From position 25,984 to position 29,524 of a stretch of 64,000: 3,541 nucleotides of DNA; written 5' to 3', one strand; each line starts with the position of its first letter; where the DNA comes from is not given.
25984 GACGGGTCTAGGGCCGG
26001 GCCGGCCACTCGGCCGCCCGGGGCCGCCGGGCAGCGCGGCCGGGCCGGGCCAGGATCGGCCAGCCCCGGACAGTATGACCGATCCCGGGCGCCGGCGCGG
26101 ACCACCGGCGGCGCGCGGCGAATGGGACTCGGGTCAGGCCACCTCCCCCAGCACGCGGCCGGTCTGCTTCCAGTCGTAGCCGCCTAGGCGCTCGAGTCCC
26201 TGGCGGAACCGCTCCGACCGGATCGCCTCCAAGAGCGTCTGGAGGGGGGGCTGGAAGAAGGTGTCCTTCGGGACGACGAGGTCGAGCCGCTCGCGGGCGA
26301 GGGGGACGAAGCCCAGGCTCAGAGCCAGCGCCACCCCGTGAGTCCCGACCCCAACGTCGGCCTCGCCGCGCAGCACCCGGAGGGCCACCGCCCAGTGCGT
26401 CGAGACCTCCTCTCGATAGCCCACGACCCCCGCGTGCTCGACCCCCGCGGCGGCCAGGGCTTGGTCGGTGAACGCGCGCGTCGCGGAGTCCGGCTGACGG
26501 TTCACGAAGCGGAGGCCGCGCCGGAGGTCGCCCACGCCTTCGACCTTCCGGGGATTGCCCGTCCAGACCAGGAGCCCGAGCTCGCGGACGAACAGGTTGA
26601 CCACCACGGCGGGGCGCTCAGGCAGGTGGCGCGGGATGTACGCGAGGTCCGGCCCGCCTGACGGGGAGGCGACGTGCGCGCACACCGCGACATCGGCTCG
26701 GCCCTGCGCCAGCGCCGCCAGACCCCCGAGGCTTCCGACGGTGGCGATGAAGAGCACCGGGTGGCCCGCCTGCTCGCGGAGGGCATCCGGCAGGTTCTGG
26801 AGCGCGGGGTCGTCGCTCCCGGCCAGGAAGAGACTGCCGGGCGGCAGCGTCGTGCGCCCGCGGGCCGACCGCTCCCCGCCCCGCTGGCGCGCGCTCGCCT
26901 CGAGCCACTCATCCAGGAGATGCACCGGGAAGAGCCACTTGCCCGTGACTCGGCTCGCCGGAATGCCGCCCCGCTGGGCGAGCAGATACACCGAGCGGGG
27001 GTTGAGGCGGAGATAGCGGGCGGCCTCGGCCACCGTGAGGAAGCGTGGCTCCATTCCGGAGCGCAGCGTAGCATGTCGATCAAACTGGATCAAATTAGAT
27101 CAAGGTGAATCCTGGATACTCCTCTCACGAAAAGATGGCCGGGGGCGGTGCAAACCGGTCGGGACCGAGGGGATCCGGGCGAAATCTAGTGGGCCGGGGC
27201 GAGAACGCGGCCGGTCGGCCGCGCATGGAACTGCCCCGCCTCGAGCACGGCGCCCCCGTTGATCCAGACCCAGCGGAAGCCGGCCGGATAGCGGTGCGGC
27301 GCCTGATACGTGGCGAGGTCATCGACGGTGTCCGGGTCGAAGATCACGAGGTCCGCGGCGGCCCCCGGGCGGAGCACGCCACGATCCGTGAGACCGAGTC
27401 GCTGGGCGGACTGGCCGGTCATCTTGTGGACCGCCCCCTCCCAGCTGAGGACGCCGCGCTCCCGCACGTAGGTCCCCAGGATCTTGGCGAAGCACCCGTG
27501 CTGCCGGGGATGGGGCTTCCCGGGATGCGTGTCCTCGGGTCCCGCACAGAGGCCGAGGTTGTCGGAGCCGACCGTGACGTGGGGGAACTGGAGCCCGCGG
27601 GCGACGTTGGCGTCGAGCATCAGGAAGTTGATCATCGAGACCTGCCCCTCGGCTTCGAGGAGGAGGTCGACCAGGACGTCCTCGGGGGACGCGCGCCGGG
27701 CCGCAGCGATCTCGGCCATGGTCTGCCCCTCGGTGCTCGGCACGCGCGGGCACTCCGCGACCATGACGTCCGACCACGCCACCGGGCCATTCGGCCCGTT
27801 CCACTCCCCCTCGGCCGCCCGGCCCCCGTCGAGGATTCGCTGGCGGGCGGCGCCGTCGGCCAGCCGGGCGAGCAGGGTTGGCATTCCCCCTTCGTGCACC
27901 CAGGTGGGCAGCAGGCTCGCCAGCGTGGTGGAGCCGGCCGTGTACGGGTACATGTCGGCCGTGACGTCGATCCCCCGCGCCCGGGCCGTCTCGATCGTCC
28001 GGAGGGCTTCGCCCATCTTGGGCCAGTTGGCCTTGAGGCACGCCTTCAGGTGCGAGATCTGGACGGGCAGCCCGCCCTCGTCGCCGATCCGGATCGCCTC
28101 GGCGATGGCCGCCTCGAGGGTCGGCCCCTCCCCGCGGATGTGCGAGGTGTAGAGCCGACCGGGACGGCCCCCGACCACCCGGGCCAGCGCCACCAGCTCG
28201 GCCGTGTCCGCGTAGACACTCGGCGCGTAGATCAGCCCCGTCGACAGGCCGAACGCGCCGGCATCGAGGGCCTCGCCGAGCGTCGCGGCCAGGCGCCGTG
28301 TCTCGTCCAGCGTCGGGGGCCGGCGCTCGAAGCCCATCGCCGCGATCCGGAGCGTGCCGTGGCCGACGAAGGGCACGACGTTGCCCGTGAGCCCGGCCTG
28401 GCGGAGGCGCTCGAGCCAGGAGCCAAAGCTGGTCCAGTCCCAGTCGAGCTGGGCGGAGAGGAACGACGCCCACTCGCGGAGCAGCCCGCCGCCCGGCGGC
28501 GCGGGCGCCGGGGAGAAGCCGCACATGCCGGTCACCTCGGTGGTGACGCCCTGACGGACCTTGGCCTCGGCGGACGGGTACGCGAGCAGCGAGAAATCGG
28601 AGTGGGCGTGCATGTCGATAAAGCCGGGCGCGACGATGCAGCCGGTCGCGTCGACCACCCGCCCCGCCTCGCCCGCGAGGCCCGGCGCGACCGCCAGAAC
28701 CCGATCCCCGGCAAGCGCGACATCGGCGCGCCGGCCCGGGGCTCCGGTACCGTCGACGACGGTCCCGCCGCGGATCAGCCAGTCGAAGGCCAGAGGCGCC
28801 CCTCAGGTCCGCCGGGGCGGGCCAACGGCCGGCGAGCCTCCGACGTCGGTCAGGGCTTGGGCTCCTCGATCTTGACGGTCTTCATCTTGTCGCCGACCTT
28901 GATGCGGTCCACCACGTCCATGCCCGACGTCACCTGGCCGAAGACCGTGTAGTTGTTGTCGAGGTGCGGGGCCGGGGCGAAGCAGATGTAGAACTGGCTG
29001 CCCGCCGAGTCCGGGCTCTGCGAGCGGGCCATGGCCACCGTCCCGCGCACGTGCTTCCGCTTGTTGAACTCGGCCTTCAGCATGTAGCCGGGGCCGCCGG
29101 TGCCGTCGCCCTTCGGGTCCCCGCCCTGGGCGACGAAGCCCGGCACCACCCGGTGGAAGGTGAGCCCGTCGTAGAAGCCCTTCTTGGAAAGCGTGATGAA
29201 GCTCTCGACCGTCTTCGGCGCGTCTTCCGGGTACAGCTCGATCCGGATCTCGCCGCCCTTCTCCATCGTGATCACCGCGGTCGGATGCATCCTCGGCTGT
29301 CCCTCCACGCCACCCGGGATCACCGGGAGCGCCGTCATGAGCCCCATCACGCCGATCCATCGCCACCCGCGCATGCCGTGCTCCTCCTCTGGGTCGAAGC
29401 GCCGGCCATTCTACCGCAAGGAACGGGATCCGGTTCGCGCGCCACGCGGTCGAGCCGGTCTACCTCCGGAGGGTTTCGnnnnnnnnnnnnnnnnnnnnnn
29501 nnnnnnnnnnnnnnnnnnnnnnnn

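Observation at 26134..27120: TunR-like regulator with an AT-rich triple GATCAA repeat immediately upstream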

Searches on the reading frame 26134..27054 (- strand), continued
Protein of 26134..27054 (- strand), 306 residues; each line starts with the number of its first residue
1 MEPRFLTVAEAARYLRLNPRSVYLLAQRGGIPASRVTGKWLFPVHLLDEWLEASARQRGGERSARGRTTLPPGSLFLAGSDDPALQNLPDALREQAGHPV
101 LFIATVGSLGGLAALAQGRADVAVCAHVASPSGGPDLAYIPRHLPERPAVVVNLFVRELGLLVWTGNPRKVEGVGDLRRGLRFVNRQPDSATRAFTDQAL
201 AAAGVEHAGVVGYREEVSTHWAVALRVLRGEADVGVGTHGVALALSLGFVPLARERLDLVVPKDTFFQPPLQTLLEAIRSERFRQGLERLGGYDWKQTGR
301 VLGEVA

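Call 57: find_encoding_contigs(protein=P0118, flank=3000, max_places=3)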
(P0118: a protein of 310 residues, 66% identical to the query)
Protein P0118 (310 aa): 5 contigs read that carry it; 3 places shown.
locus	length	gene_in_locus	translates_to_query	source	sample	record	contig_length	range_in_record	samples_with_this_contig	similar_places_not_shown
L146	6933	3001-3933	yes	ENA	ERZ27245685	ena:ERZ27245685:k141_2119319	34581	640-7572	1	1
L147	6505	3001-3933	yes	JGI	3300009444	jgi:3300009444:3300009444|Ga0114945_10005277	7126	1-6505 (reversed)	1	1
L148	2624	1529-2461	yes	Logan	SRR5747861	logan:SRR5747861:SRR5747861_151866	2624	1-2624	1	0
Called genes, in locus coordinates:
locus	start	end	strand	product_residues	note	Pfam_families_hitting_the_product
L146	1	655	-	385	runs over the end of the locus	-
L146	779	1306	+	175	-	PF00160:Pro_isomerase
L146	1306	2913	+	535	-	PF07969:Amidohydro_3, PF01979:Amidohydro_1 (faint)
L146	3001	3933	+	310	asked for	PF12728:HTH_17, PF12727:PBP_like, PF13531:SBP_bac_11 (weak), PF12974:Phosphonate-bd (weak)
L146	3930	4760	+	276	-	PF03466:LysR_substrate (weak), PF12849:PBP_like_2, PF13531:SBP_bac_11, PF12727:PBP_like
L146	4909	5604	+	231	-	PF00528:BPD_transp_1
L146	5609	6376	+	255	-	PF13531:SBP_bac_11, PF01547:SBP_bac_1 (weak)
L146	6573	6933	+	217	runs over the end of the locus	PF00528:BPD_transp_1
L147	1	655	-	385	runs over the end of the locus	-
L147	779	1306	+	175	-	PF00160:Pro_isomerase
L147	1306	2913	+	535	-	PF07969:Amidohydro_3, PF01979:Amidohydro_1 (faint)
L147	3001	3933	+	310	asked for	PF12728:HTH_17, PF12727:PBP_like, PF13531:SBP_bac_11 (weak), PF12974:Phosphonate-bd (weak)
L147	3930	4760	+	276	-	PF03466:LysR_substrate (weak), PF12849:PBP_like_2, PF13531:SBP_bac_11, PF12727:PBP_like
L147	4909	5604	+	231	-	PF00528:BPD_transp_1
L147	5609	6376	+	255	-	PF13531:SBP_bac_11, PF01547:SBP_bac_1 (weak)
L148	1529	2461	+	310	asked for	PF12728:HTH_17, PF12727:PBP_like, PF13531:SBP_bac_11 (weak), PF12974:Phosphonate-bd (weak)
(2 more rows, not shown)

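Call 58: find_encoding_contigs(protein=P0107, flank=3000, max_places=3)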
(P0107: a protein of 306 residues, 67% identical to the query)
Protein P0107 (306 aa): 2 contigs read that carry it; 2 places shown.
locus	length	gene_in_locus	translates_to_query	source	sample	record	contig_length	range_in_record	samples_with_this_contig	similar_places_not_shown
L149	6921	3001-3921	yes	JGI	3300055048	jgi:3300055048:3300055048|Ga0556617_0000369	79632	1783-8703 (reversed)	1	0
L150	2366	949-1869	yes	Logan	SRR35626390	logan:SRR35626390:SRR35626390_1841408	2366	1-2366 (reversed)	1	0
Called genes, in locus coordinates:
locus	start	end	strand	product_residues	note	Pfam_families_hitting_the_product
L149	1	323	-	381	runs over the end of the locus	-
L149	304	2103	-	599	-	PF00009:GTP_EFTU, PF01926:MMR_HSR1 (faint), PF03144:GTP_EFTU_D2, PF22042:EF-G_D2, PF00679:EFG_C, PF21018:BipA_C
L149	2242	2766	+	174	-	PF00160:Pro_isomerase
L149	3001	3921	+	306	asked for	PF12728:HTH_17, PF12727:PBP_like, PF03466:LysR_substrate (faint), PF13531:SBP_bac_11 (weak)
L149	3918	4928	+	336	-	PF12849:PBP_like_2, PF13531:SBP_bac_11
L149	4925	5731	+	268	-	PF01547:SBP_bac_1, PF13531:SBP_bac_11, PF12974:Phosphonate-bd (weak)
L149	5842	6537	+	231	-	PF00528:BPD_transp_1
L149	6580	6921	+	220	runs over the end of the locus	PF00528:BPD_transp_1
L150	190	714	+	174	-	PF00160:Pro_isomerase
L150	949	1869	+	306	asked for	PF12728:HTH_17, PF12727:PBP_like, PF03466:LysR_substrate (faint), PF13531:SBP_bac_11 (weak)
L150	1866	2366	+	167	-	?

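Call 74: find_encoding_contigs(protein=P0001, flank=1000, max_places=4)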
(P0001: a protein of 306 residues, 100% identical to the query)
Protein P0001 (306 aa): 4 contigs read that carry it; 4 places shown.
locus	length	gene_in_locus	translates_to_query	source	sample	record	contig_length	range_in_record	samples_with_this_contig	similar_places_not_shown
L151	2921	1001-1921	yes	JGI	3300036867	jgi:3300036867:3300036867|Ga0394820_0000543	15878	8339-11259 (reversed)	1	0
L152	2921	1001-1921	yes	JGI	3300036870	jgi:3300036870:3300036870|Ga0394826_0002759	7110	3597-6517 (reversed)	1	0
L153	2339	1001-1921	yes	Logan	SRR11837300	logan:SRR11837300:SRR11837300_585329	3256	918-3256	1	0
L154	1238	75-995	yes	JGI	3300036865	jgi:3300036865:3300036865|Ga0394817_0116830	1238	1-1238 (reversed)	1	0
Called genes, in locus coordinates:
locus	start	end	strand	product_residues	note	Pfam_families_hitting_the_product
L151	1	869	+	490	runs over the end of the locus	PF01979:Amidohydro_1 (faint), PF07969:Amidohydro_3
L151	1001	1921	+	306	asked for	PF12728:HTH_17, PF03466:LysR_substrate (faint), PF12974:Phosphonate-bd (weak), PF12727:PBP_like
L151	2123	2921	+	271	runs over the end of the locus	PF12849:PBP_like_2, PF13531:SBP_bac_11, PF12727:PBP_like (weak)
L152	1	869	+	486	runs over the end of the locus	?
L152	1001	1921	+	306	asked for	PF12728:HTH_17, PF03466:LysR_substrate (faint), PF12974:Phosphonate-bd (weak), PF12727:PBP_like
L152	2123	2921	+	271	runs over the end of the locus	PF12849:PBP_like_2, PF13531:SBP_bac_11, PF12727:PBP_like (weak)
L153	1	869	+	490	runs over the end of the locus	PF01979:Amidohydro_1 (faint), PF07969:Amidohydro_3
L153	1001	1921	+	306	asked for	PF12728:HTH_17, PF03466:LysR_substrate (faint), PF12974:Phosphonate-bd (weak), PF12727:PBP_like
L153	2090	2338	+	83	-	?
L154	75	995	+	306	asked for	PF12728:HTH_17, PF03466:LysR_substrate (faint), PF12974:Phosphonate-bd (weak), PF12727:PBP_like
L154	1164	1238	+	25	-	?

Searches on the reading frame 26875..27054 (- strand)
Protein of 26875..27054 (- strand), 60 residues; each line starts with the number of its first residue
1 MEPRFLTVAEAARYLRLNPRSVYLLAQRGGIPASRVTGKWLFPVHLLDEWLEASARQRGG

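Call 77: search_solved_structures(query=window:26875-27054:-, max_evalue=10, show_alignments=5)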
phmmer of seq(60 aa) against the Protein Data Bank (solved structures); distinct sequences matched with E-value up to 10: 15.
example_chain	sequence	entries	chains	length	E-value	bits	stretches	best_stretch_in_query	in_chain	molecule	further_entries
8dgl_A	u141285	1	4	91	0.021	18.5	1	5-54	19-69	Recombination Directionality Factor RdfS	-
6jw3_A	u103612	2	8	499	0.087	16.5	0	6-41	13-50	TAL effector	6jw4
6amk_A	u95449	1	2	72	0.37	14.5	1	2-38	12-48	Putative DNA-binding protein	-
3o4c_A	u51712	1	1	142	0.42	14.4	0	3-21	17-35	de novo designed beta-trefoil architecture with symmetric primary structure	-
3o4d_A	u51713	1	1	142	0.43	14.3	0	3-21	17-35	de novo designed beta-trefoil architecture with symmetric primary structure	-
3o4a_A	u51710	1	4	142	0.47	14.2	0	3-20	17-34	de novo designed beta-trefoil architecture with symmetric primary structure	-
3o49_A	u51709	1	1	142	0.47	14.2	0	3-20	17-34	de novo designed beta-trefoil architecture with symmetric primary structure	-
3o4b_A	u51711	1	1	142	0.47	14.2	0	3-20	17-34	de novo designed beta-trefoil architecture with symmetric primary structure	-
3wj7_A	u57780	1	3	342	0.53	14.1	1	27-52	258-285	Putative oxidoreductase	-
8c3t_A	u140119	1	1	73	0.57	14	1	14-54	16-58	AlpA family phage regulatory protein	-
4f34_A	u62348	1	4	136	0.63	13.8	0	3-20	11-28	de novo protein Symfoil-4V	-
4qkr_A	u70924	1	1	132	0.77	13.5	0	7-21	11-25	DE NOVO PROTEIN 6XTYR/PV2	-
9m6j_A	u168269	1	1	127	1.3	12.9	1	14-40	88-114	single-domain antibody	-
3p6j_A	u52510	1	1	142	1.4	12.7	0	7-20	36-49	de novo designed beta-trefoil architecture with symmetric primary structure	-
9m6o_B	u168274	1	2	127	1.5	12.7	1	14-40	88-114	single-domain antibody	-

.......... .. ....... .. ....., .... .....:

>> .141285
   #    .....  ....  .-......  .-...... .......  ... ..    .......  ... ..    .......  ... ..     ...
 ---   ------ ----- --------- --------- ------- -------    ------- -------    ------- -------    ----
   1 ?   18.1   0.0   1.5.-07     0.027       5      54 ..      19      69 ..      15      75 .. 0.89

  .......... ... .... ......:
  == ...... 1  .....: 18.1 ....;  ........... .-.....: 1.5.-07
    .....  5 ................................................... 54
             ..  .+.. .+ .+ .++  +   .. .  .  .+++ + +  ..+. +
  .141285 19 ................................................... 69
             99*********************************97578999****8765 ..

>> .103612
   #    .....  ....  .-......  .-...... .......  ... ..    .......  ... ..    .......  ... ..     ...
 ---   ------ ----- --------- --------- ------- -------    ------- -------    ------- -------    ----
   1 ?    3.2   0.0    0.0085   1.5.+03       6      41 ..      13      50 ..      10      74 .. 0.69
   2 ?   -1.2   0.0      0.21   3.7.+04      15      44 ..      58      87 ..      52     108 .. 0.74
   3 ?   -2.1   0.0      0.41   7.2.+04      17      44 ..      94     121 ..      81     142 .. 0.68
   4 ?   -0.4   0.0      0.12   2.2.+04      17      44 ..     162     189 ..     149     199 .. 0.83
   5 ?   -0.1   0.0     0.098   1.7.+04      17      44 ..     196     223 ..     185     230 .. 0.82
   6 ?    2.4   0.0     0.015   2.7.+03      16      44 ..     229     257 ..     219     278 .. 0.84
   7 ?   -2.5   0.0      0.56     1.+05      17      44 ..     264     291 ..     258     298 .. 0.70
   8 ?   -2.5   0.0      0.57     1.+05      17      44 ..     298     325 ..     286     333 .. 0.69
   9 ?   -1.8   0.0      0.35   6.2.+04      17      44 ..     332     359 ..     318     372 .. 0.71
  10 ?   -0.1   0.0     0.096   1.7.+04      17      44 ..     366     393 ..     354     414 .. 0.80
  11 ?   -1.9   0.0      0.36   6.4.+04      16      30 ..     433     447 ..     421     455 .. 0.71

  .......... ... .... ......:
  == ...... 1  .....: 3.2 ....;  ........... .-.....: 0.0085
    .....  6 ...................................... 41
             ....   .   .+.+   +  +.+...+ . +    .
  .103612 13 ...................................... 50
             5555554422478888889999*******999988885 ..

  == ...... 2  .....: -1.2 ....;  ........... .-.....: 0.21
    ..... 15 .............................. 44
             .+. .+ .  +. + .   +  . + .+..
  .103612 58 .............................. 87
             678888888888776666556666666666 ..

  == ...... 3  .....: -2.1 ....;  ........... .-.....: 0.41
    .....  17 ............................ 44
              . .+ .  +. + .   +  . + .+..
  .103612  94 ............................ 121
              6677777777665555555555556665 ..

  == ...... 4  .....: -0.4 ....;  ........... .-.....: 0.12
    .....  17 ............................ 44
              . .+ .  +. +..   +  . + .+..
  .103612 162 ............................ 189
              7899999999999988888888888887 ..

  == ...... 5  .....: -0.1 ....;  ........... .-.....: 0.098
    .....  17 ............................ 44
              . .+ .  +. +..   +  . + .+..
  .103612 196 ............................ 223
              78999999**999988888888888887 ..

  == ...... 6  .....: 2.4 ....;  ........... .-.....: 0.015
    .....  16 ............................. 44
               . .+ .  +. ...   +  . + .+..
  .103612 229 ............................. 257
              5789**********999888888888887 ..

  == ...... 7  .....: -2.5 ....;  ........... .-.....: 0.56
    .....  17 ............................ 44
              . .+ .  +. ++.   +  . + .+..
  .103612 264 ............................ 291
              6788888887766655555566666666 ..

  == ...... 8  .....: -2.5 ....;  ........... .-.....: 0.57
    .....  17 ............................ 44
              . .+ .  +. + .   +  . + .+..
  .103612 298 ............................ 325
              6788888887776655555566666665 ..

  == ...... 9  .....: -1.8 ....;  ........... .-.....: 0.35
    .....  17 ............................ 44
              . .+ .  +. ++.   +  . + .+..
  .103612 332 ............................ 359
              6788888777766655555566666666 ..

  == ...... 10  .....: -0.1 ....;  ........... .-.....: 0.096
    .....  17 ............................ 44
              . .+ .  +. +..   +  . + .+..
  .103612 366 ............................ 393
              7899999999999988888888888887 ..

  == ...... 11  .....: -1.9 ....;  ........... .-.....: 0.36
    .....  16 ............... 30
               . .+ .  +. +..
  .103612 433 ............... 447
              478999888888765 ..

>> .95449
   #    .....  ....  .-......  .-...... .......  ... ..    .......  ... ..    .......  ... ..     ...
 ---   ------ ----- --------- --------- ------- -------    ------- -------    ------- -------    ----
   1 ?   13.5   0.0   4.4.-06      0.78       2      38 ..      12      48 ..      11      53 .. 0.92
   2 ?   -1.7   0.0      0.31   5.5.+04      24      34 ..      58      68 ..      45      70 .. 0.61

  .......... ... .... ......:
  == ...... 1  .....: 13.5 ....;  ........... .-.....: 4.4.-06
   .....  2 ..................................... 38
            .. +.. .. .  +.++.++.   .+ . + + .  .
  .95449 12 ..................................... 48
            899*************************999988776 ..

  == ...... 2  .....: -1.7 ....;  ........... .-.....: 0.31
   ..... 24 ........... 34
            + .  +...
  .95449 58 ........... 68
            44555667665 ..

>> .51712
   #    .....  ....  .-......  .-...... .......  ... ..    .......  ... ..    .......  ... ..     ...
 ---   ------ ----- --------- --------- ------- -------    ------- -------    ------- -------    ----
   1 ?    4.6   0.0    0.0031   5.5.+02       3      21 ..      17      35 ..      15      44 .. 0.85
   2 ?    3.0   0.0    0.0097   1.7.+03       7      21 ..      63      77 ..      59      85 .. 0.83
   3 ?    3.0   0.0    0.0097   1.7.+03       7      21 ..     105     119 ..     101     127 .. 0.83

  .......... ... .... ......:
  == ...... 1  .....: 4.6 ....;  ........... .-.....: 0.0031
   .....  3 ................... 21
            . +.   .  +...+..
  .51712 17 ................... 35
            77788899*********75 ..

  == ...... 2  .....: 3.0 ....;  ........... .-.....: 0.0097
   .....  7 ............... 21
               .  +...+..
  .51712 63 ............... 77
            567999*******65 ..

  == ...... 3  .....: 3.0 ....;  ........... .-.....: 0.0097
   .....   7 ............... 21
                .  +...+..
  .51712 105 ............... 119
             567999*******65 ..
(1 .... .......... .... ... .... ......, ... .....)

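Call 78: search_protein_families(library=pfam, proteins=[window:26875-27054:-], max_evalue=0.1)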
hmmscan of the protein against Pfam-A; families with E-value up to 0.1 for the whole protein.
seq(60 aa): 2 families
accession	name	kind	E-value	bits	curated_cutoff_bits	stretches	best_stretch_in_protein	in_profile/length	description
PF12728.13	HTH_17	-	8.8e-15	55.1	27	1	5-53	1-49/51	Helix-turn-helix domain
PF00376.29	MerR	-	0.076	13.3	28.2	1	7-36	1-30/38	MerR family regulatory protein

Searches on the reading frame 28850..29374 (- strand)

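Call 6: search_protein_families(library=pfam, proteins=[window:28850-29374:-], max_evalue=0.001)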
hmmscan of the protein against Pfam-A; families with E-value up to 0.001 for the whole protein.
window:28850-29374:- (174 aa): 1 family
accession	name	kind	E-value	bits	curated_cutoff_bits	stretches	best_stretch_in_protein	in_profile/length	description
PF00160.26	Pro_isomerase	-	1.6e-48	165.4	21.7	1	35-165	4-144/159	Cyclophilin type peptidyl-prolyl cis-trans isomerase/CLD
